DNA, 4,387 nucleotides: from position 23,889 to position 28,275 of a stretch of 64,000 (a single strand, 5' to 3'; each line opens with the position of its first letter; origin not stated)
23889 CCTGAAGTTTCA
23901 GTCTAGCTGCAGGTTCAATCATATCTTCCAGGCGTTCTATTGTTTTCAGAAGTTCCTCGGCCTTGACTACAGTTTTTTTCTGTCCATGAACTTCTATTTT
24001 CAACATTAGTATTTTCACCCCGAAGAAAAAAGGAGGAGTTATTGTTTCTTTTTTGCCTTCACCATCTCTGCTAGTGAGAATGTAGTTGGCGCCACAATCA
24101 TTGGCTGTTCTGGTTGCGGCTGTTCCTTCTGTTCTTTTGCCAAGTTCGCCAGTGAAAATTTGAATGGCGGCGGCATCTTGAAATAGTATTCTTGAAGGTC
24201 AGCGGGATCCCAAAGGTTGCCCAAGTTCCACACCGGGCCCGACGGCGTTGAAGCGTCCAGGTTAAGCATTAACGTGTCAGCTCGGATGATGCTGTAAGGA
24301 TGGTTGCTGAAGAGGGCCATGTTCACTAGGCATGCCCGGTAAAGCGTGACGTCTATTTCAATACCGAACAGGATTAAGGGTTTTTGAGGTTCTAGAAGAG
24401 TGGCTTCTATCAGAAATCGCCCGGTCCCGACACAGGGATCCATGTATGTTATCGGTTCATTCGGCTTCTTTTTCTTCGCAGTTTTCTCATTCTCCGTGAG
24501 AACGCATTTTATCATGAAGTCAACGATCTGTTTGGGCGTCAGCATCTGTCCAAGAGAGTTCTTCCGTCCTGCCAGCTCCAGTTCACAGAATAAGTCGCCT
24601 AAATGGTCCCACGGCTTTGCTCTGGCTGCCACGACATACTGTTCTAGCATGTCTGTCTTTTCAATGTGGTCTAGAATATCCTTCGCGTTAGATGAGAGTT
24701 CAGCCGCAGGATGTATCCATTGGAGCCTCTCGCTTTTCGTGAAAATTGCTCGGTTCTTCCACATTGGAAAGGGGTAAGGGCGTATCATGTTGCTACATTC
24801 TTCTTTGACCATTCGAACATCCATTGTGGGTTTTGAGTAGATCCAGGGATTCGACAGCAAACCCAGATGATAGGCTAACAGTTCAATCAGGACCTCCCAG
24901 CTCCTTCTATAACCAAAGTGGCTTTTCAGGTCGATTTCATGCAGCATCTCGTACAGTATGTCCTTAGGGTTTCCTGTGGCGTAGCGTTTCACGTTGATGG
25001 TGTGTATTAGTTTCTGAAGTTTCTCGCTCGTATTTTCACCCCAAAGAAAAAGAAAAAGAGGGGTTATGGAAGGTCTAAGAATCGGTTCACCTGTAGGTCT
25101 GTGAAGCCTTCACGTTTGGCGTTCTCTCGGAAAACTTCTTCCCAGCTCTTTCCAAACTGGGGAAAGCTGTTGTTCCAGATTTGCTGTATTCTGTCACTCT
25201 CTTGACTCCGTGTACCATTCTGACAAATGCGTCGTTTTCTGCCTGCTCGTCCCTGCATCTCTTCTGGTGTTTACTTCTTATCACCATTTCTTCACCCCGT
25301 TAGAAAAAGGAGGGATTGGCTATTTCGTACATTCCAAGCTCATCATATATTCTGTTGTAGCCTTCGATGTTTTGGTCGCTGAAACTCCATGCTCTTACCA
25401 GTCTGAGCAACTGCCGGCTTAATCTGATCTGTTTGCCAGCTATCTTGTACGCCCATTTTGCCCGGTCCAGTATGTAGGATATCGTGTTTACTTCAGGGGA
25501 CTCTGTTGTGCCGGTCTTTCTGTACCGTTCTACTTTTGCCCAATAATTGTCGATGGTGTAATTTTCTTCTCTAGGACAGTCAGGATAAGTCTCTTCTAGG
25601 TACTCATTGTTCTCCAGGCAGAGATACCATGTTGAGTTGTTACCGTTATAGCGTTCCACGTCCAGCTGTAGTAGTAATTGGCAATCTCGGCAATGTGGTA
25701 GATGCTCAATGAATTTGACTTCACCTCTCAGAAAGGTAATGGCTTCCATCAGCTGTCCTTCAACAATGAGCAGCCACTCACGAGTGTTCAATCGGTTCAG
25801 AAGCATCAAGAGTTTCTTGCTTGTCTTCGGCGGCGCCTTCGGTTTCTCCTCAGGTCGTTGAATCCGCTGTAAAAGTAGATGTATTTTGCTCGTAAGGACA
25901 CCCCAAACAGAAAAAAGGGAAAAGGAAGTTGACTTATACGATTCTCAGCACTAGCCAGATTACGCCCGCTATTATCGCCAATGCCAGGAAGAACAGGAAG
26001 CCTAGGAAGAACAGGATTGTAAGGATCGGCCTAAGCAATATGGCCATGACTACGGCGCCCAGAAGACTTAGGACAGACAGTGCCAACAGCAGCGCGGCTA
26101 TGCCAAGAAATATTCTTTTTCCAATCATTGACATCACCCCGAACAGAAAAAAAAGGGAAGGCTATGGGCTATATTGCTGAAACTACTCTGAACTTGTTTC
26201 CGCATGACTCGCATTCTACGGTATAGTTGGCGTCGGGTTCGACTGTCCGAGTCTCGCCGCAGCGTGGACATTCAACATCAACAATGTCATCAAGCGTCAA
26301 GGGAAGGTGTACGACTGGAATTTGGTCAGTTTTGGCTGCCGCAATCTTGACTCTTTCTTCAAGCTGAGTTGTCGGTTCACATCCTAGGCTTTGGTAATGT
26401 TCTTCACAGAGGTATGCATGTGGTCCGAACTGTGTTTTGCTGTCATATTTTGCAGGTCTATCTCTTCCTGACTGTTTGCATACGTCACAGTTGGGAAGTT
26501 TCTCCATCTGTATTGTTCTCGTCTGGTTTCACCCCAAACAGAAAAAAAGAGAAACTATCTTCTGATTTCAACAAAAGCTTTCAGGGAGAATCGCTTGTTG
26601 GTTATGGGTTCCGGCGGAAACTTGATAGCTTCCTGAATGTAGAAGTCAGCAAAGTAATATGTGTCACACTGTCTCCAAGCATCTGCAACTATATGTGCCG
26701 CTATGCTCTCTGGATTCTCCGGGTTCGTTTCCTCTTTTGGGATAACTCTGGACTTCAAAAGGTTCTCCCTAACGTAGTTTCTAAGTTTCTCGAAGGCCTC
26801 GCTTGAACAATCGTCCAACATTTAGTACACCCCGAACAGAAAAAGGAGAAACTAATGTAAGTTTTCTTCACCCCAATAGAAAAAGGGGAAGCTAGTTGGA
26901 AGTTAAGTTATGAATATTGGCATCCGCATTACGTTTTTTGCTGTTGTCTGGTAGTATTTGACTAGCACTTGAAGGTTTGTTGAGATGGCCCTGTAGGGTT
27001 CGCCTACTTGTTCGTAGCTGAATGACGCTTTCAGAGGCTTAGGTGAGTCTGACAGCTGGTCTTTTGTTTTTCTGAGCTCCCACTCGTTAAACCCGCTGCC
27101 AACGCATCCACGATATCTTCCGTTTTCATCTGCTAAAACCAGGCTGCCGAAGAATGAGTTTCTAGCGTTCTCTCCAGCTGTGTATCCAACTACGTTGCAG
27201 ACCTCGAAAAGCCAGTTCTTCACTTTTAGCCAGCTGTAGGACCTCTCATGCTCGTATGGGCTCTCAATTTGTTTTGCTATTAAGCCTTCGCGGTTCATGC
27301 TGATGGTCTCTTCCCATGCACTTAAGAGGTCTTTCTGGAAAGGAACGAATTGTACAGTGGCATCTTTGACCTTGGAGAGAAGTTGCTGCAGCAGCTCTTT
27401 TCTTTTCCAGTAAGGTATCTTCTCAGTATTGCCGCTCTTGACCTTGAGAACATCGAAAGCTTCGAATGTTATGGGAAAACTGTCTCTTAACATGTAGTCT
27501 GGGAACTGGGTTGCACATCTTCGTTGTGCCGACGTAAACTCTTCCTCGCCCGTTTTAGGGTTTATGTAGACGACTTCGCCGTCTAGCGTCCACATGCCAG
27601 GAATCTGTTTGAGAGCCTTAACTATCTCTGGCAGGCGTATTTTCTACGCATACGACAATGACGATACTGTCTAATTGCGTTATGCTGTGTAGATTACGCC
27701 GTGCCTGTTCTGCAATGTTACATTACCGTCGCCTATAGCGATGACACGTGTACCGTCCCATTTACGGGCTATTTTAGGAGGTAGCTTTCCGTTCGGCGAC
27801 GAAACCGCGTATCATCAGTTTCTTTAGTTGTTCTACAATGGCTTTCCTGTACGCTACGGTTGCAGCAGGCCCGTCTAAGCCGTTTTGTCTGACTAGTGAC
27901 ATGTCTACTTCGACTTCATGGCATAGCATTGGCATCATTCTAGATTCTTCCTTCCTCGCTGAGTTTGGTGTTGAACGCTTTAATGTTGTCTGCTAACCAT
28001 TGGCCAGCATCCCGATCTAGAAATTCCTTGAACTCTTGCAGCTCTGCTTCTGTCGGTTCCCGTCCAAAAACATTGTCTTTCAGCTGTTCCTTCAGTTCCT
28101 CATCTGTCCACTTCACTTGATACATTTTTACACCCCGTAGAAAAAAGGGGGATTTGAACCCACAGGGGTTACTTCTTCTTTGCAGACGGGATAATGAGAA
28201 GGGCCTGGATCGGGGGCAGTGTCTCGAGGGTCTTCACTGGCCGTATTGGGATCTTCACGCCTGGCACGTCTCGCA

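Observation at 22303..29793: Sixteen co-directional genes, each preceded by the same ~22-nt leader (stop ... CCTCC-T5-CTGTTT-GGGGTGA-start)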

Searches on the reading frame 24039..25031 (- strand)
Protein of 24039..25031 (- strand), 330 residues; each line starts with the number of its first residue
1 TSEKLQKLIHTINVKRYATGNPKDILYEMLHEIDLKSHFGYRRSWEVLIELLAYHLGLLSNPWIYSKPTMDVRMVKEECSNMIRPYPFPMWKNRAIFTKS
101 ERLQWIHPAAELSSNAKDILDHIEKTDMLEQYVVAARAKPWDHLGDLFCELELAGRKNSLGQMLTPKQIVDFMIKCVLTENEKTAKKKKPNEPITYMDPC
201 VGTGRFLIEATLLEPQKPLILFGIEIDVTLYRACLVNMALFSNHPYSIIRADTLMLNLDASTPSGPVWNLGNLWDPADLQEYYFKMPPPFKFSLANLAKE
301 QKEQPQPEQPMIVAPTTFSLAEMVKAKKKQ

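Call 16: search_protein_families(library=pfam, proteins=[window:24039-25031:-], max_evalue=0.1)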
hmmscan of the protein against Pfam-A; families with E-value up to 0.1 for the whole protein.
window:24039-25031:- (330 aa): 1 family
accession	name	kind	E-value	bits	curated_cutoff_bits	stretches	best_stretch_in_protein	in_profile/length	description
PF02384.22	N6_Mtase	-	9.9e-09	35.4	20.4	1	157-255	22-116/311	N-6 DNA Methylase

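Call 44: search_protein_families(library=phrogs, proteins=[window:24039-25031:-], max_evalue=0.01)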
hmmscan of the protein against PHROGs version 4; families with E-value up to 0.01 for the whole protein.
window:24039-25031:- (330 aa): 2 families
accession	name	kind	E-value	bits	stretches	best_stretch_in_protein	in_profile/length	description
phrog_5696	-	unknown function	1.6e-11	45.1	1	127-257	84-215/250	-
phrog_2713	-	unknown function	8.2e-09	36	1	116-254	150-280/520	-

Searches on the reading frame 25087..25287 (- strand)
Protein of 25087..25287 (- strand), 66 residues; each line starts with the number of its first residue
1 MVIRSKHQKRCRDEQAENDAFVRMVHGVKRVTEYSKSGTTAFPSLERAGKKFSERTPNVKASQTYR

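Call 16: search_protein_families(library=pfam, proteins=[window:25087-25287:-], max_evalue=0.1)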
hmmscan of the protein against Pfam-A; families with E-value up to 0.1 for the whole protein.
window:25087-25287:- (66 aa): 1 family
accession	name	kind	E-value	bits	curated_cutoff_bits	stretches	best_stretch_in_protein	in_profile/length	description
PF24245.1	INO80F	-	0.02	15.4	25.1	1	9-32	10-33/47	INO80 complex subunit F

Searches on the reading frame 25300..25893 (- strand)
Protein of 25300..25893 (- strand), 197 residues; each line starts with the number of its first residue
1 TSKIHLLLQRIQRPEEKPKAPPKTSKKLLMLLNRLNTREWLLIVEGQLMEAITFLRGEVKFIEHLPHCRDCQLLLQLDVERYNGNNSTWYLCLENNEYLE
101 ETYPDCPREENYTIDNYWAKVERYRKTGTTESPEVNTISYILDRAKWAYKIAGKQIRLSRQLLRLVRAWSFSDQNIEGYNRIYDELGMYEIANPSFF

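Call 16: search_protein_families(library=pfam, proteins=[window:25300-25893:-], max_evalue=0.1)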
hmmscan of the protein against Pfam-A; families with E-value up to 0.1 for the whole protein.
window:25300-25893:- (197 aa): 1 family
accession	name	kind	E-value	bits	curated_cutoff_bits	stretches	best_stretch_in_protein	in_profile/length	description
PF18155.6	pPIWI_RE_Z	-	0.057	13.8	25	1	152-195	52-95/167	pPIWI RE three-gene island domain Z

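Call 44: search_protein_families(library=phrogs, proteins=[window:25300-25893:-], max_evalue=0.01)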
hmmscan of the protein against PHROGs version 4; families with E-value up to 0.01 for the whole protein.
window:25300-25893:- (197 aa): 0 families

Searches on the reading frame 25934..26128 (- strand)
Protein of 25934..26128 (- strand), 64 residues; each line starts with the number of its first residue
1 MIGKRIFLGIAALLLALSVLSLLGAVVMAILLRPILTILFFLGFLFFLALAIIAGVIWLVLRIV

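Call 15: search_protein_families(library=pfam, proteins=[window:25934-26128:-], max_evalue=0.1)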
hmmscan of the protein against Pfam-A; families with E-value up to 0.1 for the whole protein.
window:25934-26128:- (64 aa): 0 families

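Call 44: search_protein_families(library=phrogs, proteins=[window:25934-26128:-], max_evalue=0.01)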
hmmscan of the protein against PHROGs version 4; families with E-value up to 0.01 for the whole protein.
window:25934-26128:- (64 aa): 0 families

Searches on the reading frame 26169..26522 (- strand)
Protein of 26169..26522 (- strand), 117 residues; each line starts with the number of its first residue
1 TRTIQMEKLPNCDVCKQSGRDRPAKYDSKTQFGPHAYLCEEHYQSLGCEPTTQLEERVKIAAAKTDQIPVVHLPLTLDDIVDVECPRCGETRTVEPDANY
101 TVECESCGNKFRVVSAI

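Call 15: search_protein_families(library=pfam, proteins=[window:26169-26522:-], max_evalue=0.1)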
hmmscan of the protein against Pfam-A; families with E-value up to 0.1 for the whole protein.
window:26169-26522:- (117 aa): 12 families
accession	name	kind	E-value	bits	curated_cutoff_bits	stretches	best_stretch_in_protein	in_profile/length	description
PF01667.23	Ribosomal_S27e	-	3.2e-05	24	24.5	1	81-109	6-34/55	Ribosomal protein S27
PF08271.17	Zn_Ribbon_TF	-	0.00058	19.8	29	1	84-109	2-27/43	TFIIB zinc-binding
PF15777.11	Anti-TRAP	-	0.002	18.5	32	0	81-110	9-39/59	Tryptophan RNA-binding attenuator protein inhibitory protein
PF13717.11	Zn_ribbon_4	-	0.0037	17.6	30.3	1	83-112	3-36/36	zinc-ribbon domain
PF21344.3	Zn_ribbon_LysW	-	0.0057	16.7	27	1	83-115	1-35/46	Alpha-aminoadipate carrier protein LysW-like, globular domain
PF13719.11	Zn_ribbon_5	-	0.0072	16.5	29.3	0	102-115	3-16/37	zinc-ribbon domain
PF09723.15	Zn_ribbon_8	-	0.02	15.4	34.4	0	103-114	7-18/41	Zinc ribbon domain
PF14354.12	Lar_restr_allev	-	0.023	15.3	28.6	1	84-109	5-33/58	Restriction alleviation protein Lar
PF19134.6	DUF5817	-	0.064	13.7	31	1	83-112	4-32/57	Domain of unknown function (DUF5817)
PF23454.1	Zn_ribbon_Brz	-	0.07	14.2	27.9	0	80-95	3-18/58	Transcriptional regulator Brz zinc beta ribbon domain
PF12760.12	Zn_ribbon_IS1595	-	0.07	13.5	25.4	0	83-108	19-44/46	Transposase zinc-ribbon domain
PF14353.12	CpXC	-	0.09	13.2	25.4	0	78-100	33-55/121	CpXC protein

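Call 44: search_protein_families(library=phrogs, proteins=[window:26169-26522:-], max_evalue=0.01)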
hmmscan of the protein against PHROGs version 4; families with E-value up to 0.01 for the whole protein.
window:26169-26522:- (117 aa): 2 families
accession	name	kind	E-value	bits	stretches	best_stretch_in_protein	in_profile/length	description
phrog_23287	-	unknown function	2.2e-10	41.9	1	5-48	6-50/104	-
phrog_9188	-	unknown function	0.00022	22.4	1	80-113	36-66/70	-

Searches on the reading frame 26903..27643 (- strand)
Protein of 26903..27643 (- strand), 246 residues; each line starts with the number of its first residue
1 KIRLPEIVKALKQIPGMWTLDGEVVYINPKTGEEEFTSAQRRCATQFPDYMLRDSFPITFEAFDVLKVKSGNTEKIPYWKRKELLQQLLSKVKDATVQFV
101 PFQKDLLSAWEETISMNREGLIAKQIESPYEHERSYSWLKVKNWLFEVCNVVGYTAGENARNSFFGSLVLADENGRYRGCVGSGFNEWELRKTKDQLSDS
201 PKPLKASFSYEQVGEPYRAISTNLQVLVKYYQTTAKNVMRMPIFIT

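Call 15: search_protein_families(library=pfam, proteins=[window:26903-27643:-], max_evalue=0.1)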
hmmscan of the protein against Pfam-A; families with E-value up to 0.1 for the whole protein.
window:26903-27643:- (246 aa): 3 families
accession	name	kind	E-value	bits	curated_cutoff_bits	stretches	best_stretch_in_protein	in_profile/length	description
PF01068.26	DNA_ligase_A_M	-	1.3e-17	64.6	26.2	1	5-142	57-204/204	ATP dependent DNA ligase domain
PF04679.21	DNA_ligase_A_C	-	8.4e-05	23.4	27.5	1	162-245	2-88/94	ATP dependent DNA ligase C terminal region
PF14743.12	DNA_ligase_OB_2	-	0.03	14.8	28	0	181-245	25-63/66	DNA ligase OB-like domain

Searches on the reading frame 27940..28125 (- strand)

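Call 15: search_protein_families(library=pfam, proteins=[window:27940-28125:-], max_evalue=0.1)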
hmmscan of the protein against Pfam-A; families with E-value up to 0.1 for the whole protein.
window:27940-28125:- (61 aa): 1 family
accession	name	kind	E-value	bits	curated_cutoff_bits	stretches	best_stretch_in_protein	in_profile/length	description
PF22353.1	PF1197-like_C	-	0.014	15.5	27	0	38-52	19-33/50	NAD(P)H:rubredoxin oxidoreductase, C-terminal domain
